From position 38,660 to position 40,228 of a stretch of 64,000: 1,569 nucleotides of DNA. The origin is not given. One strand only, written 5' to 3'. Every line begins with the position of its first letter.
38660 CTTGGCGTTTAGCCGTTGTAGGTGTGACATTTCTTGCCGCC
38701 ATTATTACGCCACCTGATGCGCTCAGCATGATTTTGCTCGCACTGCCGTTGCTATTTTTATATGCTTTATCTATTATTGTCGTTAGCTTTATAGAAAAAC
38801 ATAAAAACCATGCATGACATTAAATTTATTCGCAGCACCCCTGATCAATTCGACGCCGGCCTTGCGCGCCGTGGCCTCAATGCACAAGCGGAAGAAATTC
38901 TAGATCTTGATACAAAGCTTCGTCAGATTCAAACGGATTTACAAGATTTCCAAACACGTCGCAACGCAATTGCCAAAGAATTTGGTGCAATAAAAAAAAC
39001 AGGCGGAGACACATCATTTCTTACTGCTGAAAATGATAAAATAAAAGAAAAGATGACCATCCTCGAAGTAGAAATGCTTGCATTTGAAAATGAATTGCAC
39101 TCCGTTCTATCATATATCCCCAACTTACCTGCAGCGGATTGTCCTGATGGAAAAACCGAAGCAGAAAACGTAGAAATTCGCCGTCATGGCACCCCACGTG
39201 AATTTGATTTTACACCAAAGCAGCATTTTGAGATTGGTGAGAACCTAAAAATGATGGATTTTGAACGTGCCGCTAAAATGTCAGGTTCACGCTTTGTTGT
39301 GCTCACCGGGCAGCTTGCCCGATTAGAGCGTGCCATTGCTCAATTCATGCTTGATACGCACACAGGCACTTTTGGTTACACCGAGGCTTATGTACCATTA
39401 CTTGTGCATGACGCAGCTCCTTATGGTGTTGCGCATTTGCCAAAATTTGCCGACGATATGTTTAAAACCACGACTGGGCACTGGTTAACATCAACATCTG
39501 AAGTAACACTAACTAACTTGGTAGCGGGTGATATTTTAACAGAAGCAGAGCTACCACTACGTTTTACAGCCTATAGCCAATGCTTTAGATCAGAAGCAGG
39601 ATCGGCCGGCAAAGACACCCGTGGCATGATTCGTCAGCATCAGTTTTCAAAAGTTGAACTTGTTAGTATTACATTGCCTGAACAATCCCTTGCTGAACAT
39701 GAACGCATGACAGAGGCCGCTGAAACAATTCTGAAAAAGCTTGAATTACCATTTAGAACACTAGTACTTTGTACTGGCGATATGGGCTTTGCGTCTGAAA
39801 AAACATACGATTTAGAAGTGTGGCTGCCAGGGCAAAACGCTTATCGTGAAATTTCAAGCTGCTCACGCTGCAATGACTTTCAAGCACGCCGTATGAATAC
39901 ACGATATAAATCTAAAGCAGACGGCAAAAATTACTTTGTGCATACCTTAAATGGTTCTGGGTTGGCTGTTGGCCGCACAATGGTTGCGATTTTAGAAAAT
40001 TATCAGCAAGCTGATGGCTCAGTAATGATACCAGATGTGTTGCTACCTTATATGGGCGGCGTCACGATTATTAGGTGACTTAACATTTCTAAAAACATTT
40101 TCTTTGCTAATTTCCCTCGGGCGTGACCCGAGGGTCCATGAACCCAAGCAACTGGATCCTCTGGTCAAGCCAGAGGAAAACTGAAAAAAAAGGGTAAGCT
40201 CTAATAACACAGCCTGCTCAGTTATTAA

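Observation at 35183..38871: Near-perfect 807-bp direct repeat duplicates tatC plus the first 62 nt of serS and brackets a 2.1-kb foreign cassette beside tRNA-Glu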

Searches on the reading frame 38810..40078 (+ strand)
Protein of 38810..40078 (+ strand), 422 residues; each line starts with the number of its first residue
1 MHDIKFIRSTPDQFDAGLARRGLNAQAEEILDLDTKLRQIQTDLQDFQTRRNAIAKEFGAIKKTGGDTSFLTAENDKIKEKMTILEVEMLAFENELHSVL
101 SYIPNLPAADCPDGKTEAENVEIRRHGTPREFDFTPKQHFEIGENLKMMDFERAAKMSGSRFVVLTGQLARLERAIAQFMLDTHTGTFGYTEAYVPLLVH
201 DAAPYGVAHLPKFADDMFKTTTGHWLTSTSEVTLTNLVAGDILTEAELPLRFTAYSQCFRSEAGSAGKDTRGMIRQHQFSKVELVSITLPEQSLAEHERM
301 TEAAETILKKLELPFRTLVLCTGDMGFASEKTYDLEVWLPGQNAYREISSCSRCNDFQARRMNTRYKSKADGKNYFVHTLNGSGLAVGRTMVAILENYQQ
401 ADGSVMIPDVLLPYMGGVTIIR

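Call 6: search_protein_families(library=pfam, proteins=[window:38810-40078:+], max_evalue=0.01)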
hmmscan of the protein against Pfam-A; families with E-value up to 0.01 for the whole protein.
window:38810-40078:+ (422 aa): 3 families
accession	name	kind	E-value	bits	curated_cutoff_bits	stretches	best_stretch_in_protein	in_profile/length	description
PF00587.30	tRNA-synt_2b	-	7.5e-39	134.1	29.3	1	226-398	13-179/179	tRNA synthetase class II core domain (G, H, P, S and T)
PF02403.27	Seryl_tRNA_N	-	6.7e-24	84.7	28.2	1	1-107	1-108/108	Seryl-tRNA synthetase N-terminal domain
PF02465.23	FliD_N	-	0.0092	17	24.8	0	23-91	23-94/97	Flagellar hook-associated protein 2 N-terminus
